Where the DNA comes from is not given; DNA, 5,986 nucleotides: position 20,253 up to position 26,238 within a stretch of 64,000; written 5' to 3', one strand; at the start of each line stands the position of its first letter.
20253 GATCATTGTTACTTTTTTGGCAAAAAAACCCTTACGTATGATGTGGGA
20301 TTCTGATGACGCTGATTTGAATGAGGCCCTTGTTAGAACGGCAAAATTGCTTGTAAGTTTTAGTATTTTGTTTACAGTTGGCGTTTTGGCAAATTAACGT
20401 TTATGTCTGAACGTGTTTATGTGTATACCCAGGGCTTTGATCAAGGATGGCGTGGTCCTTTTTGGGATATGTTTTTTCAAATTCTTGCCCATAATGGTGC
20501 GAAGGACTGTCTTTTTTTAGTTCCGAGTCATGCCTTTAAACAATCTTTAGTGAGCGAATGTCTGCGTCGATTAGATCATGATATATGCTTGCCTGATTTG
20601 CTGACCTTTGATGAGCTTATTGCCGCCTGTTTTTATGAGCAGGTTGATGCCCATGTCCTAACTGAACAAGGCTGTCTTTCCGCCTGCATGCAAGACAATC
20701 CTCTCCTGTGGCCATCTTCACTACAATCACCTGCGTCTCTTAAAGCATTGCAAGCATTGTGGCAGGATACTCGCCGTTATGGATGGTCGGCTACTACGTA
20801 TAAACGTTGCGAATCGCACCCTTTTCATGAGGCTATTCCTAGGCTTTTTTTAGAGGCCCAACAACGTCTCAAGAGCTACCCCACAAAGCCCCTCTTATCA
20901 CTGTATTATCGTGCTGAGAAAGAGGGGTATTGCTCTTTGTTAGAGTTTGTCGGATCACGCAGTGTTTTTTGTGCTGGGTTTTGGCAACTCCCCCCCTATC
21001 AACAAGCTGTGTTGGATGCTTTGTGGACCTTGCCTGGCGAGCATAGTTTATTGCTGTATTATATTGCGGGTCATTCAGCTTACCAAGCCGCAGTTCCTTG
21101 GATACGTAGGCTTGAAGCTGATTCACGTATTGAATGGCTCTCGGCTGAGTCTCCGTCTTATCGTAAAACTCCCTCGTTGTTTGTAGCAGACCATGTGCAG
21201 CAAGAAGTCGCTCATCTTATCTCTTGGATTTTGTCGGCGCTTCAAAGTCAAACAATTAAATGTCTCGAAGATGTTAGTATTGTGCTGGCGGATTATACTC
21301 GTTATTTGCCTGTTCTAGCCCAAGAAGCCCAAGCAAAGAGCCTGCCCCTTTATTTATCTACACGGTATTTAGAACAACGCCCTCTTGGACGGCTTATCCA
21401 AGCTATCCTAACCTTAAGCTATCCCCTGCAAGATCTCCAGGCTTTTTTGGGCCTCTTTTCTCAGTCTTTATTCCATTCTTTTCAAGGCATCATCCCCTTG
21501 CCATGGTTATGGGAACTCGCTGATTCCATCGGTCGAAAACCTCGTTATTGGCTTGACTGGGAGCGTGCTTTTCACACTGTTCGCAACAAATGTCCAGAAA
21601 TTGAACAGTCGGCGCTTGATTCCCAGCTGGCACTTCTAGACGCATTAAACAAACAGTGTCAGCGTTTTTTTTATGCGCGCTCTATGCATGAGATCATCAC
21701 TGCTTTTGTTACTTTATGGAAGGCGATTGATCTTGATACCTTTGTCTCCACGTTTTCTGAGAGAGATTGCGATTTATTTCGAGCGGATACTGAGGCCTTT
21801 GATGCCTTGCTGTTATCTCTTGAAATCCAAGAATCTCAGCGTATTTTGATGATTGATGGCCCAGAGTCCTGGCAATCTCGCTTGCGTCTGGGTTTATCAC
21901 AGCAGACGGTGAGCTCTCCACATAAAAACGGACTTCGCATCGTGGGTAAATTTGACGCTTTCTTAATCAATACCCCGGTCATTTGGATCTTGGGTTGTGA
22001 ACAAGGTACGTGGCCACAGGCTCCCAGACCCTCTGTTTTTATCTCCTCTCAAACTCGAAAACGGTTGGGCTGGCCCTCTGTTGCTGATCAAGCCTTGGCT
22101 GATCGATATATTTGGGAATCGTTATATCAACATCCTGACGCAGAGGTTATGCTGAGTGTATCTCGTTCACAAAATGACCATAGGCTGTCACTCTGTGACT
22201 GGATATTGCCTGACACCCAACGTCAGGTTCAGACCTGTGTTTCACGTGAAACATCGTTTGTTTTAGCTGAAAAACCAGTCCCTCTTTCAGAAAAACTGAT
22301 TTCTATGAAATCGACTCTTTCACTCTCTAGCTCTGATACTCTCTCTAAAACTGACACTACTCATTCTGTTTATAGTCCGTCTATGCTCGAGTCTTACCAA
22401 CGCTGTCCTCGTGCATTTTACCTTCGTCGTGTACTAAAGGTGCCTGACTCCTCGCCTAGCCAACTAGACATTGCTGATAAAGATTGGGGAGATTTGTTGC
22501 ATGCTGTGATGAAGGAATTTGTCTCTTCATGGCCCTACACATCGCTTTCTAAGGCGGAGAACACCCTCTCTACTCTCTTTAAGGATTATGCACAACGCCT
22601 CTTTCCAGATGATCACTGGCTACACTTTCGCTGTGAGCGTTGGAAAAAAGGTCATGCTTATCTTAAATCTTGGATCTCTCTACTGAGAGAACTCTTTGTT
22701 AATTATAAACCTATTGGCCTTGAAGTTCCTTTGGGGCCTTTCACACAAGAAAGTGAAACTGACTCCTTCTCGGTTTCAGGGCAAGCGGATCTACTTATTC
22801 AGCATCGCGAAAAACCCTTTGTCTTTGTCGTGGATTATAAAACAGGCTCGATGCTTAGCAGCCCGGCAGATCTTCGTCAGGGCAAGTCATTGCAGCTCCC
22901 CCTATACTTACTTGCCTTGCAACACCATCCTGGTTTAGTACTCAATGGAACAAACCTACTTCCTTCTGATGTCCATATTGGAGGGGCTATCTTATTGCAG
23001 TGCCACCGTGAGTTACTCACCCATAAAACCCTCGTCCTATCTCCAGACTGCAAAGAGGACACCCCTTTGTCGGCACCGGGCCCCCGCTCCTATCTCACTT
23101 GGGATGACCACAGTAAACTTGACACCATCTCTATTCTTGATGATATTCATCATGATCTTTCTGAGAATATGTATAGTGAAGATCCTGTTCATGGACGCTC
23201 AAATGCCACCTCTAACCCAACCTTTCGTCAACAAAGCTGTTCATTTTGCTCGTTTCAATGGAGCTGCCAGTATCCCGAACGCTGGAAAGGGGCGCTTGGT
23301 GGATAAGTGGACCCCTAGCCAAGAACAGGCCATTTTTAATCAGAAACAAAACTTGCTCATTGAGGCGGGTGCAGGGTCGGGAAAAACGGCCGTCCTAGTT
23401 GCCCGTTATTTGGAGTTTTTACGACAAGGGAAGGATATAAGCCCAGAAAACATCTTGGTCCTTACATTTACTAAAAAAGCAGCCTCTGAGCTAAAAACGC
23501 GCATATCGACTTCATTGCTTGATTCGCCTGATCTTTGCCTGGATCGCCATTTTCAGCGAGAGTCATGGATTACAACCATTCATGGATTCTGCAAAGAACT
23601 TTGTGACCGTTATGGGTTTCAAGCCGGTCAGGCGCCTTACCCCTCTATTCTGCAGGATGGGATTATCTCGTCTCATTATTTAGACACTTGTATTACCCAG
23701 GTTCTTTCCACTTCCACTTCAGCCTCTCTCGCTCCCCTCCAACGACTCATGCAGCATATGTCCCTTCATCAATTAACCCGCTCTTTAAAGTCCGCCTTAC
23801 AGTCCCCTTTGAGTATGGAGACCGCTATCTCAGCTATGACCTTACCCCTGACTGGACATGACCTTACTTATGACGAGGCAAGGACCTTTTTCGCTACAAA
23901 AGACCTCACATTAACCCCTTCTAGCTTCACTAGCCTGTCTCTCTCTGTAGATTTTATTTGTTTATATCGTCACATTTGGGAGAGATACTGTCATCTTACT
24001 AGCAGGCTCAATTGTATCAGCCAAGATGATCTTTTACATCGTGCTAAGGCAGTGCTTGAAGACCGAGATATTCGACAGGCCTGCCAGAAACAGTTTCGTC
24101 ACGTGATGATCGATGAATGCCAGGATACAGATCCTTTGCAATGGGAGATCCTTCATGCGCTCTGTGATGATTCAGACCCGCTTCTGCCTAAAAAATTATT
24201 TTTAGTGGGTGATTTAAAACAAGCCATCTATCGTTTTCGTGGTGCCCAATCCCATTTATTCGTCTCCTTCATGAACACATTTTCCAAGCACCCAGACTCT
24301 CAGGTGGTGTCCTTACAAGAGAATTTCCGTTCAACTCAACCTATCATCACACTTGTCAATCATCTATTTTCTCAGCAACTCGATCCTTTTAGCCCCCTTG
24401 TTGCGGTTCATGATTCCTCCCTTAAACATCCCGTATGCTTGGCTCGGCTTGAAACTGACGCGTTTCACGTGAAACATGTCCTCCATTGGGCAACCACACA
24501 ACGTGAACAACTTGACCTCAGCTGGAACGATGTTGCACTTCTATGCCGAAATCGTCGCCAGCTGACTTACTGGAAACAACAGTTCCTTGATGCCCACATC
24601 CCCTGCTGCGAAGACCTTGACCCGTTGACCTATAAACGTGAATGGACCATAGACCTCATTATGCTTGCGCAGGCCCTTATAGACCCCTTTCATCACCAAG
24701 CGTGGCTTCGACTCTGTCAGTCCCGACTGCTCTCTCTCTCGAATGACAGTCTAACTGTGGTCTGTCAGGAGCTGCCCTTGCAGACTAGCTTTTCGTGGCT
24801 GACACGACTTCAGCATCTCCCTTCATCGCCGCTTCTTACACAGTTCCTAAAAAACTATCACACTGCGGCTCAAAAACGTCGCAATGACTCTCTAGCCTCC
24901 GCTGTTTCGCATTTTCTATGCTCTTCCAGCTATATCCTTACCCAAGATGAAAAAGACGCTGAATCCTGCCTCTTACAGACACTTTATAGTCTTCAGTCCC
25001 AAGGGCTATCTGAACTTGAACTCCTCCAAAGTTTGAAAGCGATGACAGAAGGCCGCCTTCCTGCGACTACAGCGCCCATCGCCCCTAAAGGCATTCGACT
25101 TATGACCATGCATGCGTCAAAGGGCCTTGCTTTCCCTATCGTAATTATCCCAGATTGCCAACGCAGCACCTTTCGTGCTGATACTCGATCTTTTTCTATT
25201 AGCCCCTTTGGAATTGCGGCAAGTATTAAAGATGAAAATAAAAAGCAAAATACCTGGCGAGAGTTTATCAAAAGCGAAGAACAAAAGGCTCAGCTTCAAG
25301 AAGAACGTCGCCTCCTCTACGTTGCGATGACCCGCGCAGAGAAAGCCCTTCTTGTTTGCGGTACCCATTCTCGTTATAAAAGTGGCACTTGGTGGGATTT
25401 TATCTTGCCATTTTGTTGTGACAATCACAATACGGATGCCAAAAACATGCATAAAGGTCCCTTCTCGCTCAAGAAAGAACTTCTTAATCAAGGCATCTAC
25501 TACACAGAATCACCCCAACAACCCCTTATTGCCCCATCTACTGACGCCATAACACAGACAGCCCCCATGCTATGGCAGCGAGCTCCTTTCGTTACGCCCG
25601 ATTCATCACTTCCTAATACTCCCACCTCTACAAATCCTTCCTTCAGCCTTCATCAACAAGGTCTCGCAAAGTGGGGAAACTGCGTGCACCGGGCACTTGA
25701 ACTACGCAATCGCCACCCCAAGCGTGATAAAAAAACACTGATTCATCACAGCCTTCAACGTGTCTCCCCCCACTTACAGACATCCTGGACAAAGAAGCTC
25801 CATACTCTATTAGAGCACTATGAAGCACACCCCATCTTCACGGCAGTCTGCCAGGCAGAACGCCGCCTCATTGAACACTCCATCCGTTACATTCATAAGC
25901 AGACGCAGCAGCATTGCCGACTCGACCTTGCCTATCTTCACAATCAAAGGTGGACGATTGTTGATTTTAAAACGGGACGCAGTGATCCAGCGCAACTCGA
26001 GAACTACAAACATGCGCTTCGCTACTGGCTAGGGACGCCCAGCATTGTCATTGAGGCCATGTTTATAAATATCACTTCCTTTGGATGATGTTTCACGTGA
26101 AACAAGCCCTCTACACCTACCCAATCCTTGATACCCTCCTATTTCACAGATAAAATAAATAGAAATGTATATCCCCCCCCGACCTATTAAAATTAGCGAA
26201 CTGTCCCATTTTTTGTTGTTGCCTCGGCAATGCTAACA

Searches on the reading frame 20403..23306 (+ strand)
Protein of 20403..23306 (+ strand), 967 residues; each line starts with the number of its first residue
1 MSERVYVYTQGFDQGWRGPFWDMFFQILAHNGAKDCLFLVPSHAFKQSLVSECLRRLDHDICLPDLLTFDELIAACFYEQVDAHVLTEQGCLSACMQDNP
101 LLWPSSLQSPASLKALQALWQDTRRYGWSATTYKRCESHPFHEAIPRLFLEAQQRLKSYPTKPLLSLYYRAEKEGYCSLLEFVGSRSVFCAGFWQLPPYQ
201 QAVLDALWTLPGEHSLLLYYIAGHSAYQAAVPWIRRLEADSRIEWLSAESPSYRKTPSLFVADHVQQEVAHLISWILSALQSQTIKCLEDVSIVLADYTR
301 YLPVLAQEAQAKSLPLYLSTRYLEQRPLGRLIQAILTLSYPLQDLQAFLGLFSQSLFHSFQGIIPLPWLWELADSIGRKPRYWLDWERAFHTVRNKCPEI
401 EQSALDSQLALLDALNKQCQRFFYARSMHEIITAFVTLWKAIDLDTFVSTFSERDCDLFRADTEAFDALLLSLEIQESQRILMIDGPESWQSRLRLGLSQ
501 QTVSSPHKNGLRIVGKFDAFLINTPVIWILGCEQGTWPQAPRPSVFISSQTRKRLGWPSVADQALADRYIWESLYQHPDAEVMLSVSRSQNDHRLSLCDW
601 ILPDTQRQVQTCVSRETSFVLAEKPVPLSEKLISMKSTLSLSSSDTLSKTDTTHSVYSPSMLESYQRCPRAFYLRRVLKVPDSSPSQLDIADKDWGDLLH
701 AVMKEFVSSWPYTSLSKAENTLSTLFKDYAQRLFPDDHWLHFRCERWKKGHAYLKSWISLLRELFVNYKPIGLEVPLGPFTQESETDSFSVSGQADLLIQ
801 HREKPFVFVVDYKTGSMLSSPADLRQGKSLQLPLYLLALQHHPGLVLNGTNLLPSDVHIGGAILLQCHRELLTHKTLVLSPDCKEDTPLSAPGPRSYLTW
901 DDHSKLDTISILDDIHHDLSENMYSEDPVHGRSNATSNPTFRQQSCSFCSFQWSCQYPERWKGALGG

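Call 38: search_protein_families(library=ncbifam, proteins=[window:20403-23306:+], max_evalue=0.00001)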
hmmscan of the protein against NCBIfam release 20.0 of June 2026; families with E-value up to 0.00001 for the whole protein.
window:20403-23306:+ (967 aa): 3 families
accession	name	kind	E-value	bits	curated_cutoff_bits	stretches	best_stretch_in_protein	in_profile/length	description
TIGR02786.1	addB_alphas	equivalog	1.5e-14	53.1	486.5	1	659-839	754-927/1024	double-strand break repair protein AddB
TIGR03623.1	TIGR03623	subfamily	5.5e-12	44.7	299.6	1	509-706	459-649/876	probable DNA repair protein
TIGR02773.1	addB_Gpos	equivalog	2.6e-06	25.4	903.7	0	658-708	785-833/1159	helicase-exonuclease AddAB subunit AddB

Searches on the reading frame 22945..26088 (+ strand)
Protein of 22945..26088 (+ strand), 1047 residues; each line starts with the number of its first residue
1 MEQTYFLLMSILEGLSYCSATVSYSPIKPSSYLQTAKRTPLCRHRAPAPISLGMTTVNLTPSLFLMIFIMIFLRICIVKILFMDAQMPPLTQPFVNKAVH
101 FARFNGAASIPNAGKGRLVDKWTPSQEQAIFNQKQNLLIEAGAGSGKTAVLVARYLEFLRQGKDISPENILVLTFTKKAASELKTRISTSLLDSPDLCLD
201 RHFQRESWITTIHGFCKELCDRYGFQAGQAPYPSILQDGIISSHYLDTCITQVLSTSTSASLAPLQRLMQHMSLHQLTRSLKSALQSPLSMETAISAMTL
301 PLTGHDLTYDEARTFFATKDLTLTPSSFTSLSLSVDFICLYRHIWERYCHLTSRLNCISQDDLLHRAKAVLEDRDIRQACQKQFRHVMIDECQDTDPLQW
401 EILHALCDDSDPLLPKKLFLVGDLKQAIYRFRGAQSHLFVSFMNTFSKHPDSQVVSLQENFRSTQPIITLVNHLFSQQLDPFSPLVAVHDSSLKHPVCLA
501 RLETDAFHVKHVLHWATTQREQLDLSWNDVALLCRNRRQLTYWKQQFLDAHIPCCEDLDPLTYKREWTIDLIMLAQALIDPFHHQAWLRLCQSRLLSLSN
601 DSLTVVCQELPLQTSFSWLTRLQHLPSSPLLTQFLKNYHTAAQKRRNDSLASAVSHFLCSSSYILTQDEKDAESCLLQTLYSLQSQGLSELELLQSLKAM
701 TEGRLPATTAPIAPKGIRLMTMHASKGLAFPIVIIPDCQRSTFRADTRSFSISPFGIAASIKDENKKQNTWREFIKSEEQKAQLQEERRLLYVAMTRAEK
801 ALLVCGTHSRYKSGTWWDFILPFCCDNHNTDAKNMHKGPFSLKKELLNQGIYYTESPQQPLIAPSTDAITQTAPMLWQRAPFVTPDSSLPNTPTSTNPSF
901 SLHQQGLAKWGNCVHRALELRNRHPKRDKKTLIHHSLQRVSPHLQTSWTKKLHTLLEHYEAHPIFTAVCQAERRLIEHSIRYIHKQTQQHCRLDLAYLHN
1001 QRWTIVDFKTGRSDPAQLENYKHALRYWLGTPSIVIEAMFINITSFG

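Call 38: search_protein_families(library=ncbifam, proteins=[window:22945-26088:+], max_evalue=0.00001)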
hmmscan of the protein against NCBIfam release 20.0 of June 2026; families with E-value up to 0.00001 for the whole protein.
window:22945-26088:+ (1047 aa): 15 families
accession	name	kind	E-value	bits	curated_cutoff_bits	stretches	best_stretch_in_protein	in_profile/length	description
TIGR02785.1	addA_Gpos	equivalog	1.4e-71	241.7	707.65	3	315-480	315-485/1234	helicase-exonuclease AddAB subunit AddA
TIGR02784.1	addA_alphas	equivalog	1.1e-66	226.1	860.75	3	712-1031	772-1109/1138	double-strand break repair helicase AddA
TIGR00609.1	recB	equivalog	2.4e-59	201.5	696.05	3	353-482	338-462/1175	exodeoxyribonuclease V subunit beta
NF010485.0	PRK13909.1-2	equivalog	2.1e-58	198.3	650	3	382-486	330-435/909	RecB-like helicase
TIGR01073.1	pcrA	equivalog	1e-53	182.8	911.2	2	338-744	163-576/725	DNA helicase PcrA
NF008743.0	PRK11773.1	equivalog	3.3e-48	164.6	965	2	338-553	167-373/720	DNA helicase II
TIGR01075.1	uvrD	equivalog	5.4e-46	157.2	1144.45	2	336-553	160-368/715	DNA helicase II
NF010487.0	PRK13909.1-4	equivalog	1.1e-45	156.3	759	3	382-484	326-429/924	RecB-like helicase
TIGR01074.1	rep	equivalog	3.5e-43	147.9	951.45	2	342-738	164-573/668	DNA helicase Rep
NF008276.0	PRK11054.1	equivalog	2e-38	132.4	543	2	124-191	199-265/684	DNA helicase IV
NF008128.0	PRK10876.1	equivalog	8.5e-32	109.8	1697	1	358-482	349-468/1181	exodeoxyribonuclease V subunit beta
NF008172.0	PRK10919.1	equivalog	1.2e-27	96.4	1168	2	340-478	163-294/673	DNA helicase Rep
NF010484.0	PRK13909.1-1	equivalog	1.3e-25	89.4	1074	2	383-478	344-438/945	RecB-like helicase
NF010486.0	PRK13909.1-3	equivalog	1.1e-20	73.4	1109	2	385-482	332-430/921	RecB-like helicase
NF041464.1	HelD_BACSU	equivalog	2.6e-14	52.1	419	1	377-478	540-633/779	RNA polymerase recycling motor HelD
